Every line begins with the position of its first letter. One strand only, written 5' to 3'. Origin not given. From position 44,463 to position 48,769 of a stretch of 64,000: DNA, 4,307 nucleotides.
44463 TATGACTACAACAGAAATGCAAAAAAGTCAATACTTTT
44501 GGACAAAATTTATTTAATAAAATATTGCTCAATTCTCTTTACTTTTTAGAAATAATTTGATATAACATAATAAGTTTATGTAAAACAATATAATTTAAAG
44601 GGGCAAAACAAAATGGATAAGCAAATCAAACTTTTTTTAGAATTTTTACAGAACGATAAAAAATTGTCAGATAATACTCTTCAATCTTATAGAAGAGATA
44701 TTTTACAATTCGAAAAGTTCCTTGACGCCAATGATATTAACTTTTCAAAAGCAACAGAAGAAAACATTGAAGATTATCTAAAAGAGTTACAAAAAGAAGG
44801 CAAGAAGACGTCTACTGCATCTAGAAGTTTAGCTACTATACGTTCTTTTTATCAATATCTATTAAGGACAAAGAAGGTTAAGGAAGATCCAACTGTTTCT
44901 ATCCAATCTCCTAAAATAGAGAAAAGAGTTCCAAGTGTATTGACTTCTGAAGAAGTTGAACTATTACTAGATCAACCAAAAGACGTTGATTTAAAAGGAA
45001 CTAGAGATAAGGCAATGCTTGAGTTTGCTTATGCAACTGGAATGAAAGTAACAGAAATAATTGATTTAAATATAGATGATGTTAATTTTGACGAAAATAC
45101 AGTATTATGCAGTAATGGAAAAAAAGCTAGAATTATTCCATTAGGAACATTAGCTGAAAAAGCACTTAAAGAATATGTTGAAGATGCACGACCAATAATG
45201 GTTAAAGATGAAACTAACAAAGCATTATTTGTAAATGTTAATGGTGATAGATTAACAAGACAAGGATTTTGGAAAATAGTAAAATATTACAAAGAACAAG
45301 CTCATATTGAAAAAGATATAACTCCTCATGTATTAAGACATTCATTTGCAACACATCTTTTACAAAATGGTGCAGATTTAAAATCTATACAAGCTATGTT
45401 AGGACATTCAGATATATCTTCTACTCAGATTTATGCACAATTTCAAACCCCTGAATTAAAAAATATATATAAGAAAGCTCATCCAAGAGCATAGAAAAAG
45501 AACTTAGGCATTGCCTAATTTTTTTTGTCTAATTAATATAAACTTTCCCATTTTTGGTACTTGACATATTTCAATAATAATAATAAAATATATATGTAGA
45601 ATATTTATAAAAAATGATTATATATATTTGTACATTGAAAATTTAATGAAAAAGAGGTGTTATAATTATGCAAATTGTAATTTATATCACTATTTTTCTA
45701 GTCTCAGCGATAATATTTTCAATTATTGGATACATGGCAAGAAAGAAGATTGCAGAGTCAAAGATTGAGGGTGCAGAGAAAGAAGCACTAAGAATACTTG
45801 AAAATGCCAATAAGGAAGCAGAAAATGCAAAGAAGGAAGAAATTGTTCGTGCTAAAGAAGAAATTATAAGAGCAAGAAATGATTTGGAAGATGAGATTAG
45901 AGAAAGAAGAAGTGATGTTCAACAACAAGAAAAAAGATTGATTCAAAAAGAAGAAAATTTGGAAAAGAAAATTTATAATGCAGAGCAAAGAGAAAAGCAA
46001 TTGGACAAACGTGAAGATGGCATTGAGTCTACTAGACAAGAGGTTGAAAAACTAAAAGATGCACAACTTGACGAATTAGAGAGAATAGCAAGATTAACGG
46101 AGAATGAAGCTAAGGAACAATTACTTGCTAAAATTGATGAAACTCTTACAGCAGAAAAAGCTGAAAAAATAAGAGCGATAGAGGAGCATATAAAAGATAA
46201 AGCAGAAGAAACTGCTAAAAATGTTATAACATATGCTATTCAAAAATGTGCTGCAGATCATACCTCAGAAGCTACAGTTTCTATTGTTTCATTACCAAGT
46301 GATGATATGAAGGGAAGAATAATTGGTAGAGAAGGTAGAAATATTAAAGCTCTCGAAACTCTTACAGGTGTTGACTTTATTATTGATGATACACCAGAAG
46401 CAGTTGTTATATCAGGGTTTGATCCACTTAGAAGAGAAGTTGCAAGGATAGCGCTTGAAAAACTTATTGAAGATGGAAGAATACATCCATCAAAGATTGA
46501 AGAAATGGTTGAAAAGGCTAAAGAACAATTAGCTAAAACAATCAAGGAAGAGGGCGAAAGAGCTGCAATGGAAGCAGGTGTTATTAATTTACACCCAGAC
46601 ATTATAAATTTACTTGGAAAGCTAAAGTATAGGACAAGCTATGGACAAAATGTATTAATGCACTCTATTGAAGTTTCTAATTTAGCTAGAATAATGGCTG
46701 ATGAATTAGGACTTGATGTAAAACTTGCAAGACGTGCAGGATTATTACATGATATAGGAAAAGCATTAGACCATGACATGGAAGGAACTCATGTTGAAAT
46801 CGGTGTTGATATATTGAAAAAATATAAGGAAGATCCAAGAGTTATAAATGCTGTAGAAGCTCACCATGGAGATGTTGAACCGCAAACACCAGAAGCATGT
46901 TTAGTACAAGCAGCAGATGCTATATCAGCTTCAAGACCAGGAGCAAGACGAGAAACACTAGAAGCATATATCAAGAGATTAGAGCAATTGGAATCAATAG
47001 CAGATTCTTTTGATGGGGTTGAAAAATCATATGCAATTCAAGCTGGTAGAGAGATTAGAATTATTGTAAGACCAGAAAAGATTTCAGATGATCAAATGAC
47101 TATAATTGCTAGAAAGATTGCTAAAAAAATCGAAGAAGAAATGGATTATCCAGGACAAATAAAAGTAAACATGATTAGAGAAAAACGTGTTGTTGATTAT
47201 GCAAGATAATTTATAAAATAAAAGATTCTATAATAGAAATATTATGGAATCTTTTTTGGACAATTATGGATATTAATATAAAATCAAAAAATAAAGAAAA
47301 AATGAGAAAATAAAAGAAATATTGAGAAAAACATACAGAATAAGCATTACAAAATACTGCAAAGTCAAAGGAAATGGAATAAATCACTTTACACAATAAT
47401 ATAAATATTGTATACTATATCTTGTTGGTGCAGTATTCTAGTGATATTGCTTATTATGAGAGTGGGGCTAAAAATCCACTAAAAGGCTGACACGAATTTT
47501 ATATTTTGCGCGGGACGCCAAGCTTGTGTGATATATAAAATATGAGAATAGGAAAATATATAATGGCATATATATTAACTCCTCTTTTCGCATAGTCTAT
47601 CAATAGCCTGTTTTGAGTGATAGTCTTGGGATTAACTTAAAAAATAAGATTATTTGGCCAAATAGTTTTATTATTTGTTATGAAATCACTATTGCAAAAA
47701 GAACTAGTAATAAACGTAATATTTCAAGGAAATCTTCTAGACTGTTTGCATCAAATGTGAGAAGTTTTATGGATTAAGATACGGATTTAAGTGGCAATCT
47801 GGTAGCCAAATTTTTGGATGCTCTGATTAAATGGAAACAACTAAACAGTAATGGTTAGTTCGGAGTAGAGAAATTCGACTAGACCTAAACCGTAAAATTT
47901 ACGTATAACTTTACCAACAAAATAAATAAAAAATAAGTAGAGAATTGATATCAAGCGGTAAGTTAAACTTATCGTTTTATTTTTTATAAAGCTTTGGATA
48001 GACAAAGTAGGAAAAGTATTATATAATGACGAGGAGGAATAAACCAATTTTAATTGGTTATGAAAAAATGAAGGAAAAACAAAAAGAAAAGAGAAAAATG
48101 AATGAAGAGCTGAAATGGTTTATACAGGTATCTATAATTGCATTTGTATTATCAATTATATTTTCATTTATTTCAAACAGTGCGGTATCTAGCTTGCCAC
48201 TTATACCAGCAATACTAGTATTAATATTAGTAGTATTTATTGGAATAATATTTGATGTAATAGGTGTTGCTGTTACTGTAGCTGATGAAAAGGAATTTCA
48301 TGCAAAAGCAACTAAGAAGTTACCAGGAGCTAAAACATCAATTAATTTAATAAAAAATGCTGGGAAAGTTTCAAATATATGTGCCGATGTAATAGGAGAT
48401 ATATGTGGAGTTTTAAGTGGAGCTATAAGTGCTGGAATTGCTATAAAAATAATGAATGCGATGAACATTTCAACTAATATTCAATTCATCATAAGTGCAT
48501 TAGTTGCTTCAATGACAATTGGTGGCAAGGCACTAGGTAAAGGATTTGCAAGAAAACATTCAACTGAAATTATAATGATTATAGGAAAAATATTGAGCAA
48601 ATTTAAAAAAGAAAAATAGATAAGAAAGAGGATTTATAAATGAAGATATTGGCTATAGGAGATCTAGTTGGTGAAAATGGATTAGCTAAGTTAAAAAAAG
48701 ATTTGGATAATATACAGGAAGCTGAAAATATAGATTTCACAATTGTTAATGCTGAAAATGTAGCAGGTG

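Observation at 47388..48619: Candidate ~565-nt structured RNA in the rny-ymdB gap, followed by a small four-TM membrane protein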

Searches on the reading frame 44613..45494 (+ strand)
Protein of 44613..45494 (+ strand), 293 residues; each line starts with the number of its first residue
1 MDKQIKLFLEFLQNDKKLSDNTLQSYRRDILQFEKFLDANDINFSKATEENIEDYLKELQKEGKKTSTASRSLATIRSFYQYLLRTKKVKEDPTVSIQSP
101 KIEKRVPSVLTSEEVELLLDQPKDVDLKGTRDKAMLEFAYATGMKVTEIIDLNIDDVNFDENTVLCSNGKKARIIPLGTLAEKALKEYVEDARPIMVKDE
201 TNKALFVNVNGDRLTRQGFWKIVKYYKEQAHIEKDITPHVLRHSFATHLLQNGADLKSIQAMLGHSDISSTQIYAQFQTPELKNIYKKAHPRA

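Call 5: search_protein_families(library=pfam, proteins=[window:44613-45494:+])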
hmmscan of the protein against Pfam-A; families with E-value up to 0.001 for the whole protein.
window:44613-45494:+ (293 aa): 4 families
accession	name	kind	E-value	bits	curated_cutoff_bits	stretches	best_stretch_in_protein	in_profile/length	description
PF00589.27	Phage_integrase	-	2.5e-48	164.5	27.1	1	109-277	2-168/172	Phage integrase family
PF02899.23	Phage_int_SAM_1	-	2.6e-23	82.5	22.3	1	5-86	1-82/83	Phage integrase, N-terminal SAM-like domain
PF13495.12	Phage_int_SAM_4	-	1.2e-09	38.9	27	1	8-86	5-81/85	Phage integrase, N-terminal SAM-like domain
PF13102.12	Phage_int_SAM_5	-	3.8e-07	30.8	22.3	1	6-93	4-92/98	Phage integrase SAM-like domain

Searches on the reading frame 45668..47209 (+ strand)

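Call 5: search_protein_families(library=pfam, proteins=[window:45668-47209:+])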
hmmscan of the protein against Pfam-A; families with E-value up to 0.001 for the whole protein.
window:45668-47209:+ (513 aa): 5 families
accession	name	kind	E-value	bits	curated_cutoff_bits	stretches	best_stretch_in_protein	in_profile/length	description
PF12072.13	RNase_Y_N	-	3.8e-55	186.9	32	1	6-198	2-201/201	RNase Y N-terminal region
PF01966.28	HD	-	4.8e-24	85.3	22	1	330-421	2-115/116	HD domain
PF00013.35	KH_1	-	2.1e-08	34.2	21.5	1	208-264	5-65/66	KH domain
PF13083.13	KH_KhpA-B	-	1.2e-05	25.5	32.1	1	178-233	3-58/73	KhpA/KhpB, KH domain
PF08668.18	HDOD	-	0.00017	21.6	22.9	0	329-371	95-138/196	HDOD domain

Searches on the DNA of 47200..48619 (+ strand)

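Call 4: search_rna_families(source=window, start=47200, end=48100, threshold=evalue, max_evalue=1, show_alignments=1)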
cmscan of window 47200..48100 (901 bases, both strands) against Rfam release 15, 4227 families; matches with E-value up to 1: 1.
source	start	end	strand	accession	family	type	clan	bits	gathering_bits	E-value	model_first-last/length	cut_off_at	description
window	47409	47933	+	RF01071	OLE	Gene;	-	248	50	9e-71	1-616/616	no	Ornate Large Extremophilic RNA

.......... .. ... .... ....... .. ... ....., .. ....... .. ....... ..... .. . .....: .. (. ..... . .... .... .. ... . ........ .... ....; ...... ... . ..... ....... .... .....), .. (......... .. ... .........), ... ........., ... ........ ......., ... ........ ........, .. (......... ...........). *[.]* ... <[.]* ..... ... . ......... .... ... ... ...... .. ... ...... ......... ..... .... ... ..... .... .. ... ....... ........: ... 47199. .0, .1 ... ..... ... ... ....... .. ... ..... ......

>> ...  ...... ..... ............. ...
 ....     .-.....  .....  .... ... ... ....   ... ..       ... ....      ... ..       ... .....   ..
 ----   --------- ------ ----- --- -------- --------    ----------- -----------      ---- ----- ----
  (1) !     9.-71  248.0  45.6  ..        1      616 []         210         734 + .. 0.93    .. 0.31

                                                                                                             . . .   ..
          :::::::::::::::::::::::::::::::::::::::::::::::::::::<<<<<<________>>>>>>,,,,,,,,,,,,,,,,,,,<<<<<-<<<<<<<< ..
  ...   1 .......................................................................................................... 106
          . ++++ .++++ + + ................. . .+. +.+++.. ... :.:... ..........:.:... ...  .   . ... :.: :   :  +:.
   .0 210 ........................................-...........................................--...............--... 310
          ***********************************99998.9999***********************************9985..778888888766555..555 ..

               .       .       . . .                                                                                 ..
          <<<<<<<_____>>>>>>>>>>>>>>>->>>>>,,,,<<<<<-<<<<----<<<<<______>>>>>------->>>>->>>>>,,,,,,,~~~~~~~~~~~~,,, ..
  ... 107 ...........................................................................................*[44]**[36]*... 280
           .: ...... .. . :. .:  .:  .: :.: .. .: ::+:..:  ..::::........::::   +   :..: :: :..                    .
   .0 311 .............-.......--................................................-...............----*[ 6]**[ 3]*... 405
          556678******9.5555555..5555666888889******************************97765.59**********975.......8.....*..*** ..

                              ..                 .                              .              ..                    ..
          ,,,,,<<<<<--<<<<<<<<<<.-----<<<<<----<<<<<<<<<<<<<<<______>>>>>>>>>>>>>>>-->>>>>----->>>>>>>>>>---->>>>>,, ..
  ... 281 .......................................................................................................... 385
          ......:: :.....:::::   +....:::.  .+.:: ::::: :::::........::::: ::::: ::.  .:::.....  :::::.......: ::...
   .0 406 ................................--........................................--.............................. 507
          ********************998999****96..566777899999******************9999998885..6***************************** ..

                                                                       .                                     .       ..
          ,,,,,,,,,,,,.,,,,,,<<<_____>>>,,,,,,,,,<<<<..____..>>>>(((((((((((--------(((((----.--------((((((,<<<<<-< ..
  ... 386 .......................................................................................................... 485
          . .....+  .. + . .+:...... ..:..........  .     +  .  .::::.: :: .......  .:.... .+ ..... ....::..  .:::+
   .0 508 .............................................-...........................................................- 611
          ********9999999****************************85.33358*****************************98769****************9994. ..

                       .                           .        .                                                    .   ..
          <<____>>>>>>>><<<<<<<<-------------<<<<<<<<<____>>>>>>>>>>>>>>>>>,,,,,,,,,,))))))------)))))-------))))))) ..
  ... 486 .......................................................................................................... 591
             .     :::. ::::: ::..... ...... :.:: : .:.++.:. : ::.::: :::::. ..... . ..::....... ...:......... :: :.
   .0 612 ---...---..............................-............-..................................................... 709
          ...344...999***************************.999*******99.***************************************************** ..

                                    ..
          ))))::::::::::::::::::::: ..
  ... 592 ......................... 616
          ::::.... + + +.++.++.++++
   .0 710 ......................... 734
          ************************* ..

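Call 19: search_rna_families(sources=[L001, L002, L003, L004, L005, L006, L007, L008, L009, L010, L011, L012, L013, L014], threshold=gathering)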
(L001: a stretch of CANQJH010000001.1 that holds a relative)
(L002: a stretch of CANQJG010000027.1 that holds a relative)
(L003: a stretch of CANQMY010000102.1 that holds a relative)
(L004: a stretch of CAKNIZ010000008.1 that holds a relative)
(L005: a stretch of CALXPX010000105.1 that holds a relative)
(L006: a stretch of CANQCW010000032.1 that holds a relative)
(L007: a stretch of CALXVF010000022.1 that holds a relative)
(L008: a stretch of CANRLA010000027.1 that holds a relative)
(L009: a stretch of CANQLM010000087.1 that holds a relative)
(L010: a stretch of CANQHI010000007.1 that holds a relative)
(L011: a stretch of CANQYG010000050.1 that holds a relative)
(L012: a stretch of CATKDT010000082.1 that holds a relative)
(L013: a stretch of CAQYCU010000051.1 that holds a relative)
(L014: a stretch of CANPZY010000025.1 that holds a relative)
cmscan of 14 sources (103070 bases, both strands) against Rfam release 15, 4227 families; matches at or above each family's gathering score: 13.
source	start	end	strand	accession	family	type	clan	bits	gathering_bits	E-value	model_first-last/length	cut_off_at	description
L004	4320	4864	+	RF01071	OLE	Gene;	-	297.2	50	2.6e-83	1-616/616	no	Ornate Large Extremophilic RNA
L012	4303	4849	+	RF01071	OLE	Gene;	-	277.2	50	2.2e-77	1-616/616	no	Ornate Large Extremophilic RNA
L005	2419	2967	+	RF01071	OLE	Gene;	-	276.5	50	3.4e-77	1-616/616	no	Ornate Large Extremophilic RNA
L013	4303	4849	+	RF01071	OLE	Gene;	-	276.2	50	4.4e-77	1-616/616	no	Ornate Large Extremophilic RNA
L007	2536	3080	+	RF01071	OLE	Gene;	-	274.4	50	1.5e-76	1-616/616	no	Ornate Large Extremophilic RNA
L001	4391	4934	+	RF01071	OLE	Gene;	-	258.3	50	9e-72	1-616/616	no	Ornate Large Extremophilic RNA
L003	2090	2642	+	RF01071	OLE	Gene;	-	249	50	5.2e-69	1-616/616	no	Ornate Large Extremophilic RNA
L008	4278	4825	+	RF01071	OLE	Gene;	-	245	50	7.7e-68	1-616/616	no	Ornate Large Extremophilic RNA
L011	4269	4814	+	RF01071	OLE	Gene;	-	241.2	50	1e-66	1-616/616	no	Ornate Large Extremophilic RNA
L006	4373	4923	+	RF01071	OLE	Gene;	-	240.1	50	2.2e-66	1-616/616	no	Ornate Large Extremophilic RNA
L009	2404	2956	+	RF01071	OLE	Gene;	-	238.2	50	8.3e-66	1-616/616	no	Ornate Large Extremophilic RNA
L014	2605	3148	+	RF01071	OLE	Gene;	-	218.3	50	6.5e-60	1-616/616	no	Ornate Large Extremophilic RNA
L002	1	105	+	RF01071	OLE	Gene;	-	51.4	50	2.2e-10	510-616/616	5'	Ornate Large Extremophilic RNA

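Call 48: search_rna_families(sources=[L010, L015, L017, L018, L019, L020], threshold=gathering)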
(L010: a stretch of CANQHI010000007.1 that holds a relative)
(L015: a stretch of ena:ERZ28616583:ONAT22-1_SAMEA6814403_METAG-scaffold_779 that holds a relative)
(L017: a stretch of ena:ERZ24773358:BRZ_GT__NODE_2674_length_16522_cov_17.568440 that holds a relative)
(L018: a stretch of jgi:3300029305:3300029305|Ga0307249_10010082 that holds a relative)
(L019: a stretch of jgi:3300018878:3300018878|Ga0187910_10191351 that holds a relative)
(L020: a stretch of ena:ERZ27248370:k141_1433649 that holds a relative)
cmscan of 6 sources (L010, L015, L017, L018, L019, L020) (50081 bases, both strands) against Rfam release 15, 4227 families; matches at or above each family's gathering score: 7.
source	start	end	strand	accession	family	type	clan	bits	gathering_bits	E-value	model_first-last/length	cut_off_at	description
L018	5360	5967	+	RF01071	OLE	Gene;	-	363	50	3.7e-103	1-616/616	no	Ornate Large Extremophilic RNA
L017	4116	4731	+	RF01071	OLE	Gene;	-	351.4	50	1e-99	1-616/616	no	Ornate Large Extremophilic RNA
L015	5294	5908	+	RF01071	OLE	Gene;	-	333.2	50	2.5e-94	1-616/616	no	Ornate Large Extremophilic RNA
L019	1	452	+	RF01071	OLE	Gene;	-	234.6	50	4.6e-65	159-616/616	5'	Ornate Large Extremophilic RNA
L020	1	435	+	RF01071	OLE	Gene;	-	219.6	50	1.3e-60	176-616/616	5'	Ornate Large Extremophilic RNA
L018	8478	8594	+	RF00001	5S_rRNA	Gene; rRNA;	CL00113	77.9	38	6.4e-15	1-120/120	no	5S ribosomal RNA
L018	8601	8673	+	RF00005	tRNA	Gene; tRNA;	CL00001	70.1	29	2.3e-13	1-71/71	no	tRNA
